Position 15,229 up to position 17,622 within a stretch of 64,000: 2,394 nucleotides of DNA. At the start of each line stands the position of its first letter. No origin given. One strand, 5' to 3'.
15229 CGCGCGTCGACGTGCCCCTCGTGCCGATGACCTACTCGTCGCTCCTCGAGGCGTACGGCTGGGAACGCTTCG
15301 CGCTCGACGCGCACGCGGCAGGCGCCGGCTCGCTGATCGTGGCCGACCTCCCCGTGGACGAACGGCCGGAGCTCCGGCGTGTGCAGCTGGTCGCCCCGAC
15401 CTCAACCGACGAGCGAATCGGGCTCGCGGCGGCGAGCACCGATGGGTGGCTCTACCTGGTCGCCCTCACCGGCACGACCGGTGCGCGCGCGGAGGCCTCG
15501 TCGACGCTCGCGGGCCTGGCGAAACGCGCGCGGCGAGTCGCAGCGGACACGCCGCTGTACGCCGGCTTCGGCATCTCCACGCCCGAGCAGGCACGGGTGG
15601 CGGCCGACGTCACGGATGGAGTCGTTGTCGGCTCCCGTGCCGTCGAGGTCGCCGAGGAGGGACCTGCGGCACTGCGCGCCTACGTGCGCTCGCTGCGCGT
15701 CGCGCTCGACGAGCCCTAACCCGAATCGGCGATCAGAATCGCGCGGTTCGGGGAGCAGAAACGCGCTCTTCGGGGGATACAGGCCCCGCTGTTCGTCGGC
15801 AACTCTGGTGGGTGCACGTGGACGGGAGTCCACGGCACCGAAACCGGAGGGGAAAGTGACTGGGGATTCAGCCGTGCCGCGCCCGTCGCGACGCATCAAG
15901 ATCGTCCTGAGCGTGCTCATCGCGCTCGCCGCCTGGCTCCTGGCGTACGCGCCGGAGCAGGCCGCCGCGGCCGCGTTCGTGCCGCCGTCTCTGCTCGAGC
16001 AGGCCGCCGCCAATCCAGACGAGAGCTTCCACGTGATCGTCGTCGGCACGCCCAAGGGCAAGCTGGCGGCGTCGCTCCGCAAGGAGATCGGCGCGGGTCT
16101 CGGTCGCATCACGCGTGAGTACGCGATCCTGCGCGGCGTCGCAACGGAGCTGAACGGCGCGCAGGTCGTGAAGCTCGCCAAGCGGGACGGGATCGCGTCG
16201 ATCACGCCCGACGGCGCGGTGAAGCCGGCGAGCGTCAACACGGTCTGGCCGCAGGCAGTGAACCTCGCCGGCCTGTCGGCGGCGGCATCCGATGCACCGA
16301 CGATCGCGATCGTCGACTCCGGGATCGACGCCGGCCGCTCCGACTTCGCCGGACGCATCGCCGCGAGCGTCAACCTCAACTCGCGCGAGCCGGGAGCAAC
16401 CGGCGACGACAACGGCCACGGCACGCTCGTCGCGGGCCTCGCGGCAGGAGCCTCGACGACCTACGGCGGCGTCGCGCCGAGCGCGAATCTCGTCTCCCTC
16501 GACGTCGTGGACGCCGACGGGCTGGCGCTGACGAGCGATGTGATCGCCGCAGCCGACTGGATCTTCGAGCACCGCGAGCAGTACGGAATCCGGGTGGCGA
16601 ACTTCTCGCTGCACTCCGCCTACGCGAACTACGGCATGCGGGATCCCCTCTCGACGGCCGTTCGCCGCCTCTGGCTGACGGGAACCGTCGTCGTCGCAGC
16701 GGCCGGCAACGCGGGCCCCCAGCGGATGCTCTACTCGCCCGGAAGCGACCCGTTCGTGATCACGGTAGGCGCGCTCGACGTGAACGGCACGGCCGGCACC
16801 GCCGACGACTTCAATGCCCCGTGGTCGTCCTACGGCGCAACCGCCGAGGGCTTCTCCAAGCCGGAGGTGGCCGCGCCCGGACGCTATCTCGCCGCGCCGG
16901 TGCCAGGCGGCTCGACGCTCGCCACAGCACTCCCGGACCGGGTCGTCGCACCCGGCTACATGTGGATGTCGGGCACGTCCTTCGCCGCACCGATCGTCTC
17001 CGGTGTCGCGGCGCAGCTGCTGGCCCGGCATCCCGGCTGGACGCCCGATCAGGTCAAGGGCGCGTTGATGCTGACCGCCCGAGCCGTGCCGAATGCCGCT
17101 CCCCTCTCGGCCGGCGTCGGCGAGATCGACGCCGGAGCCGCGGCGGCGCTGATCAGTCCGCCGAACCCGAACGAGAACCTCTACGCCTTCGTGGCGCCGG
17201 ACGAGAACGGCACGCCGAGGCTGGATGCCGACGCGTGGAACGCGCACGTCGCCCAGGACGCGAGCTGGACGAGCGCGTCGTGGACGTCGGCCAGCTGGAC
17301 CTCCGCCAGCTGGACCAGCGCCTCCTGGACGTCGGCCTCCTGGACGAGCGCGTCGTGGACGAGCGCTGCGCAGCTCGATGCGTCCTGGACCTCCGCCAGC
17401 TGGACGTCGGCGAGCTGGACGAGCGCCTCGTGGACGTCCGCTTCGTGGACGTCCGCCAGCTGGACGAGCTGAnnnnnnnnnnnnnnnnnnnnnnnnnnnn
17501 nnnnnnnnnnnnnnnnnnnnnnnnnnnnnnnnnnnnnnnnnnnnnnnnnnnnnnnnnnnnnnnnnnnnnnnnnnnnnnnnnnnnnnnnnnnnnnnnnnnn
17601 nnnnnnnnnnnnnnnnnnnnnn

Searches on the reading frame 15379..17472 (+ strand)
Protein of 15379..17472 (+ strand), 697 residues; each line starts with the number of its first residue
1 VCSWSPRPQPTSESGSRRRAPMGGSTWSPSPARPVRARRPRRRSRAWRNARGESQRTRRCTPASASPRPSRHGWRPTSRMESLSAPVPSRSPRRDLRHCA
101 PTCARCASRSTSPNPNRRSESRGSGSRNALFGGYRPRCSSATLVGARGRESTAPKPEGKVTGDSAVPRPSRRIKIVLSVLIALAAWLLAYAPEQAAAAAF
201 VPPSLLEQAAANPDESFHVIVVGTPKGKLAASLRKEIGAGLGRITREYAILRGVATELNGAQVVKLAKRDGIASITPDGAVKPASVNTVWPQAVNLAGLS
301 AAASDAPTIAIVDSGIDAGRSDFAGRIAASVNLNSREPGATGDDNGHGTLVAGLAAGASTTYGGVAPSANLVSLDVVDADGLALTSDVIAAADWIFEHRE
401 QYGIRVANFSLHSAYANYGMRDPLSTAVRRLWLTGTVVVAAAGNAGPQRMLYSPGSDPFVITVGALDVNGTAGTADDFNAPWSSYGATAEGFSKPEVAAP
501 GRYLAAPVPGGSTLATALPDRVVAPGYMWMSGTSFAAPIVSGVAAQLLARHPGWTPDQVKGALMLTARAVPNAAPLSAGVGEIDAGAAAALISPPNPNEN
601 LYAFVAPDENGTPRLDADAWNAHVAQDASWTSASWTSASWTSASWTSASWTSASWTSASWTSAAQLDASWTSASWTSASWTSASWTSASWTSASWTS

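Call 95: search_protein_families(library=pfam, proteins=[window:15379-17472:+], max_evalue=0.001)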
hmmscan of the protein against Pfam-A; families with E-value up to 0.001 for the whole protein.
window:15379-17472:+ (697 aa): 1 family
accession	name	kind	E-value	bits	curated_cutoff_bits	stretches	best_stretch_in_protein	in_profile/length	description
PF00082.27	Peptidase_S8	-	4.9e-44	151.2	21.8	1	306-576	3-283/288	Subtilase family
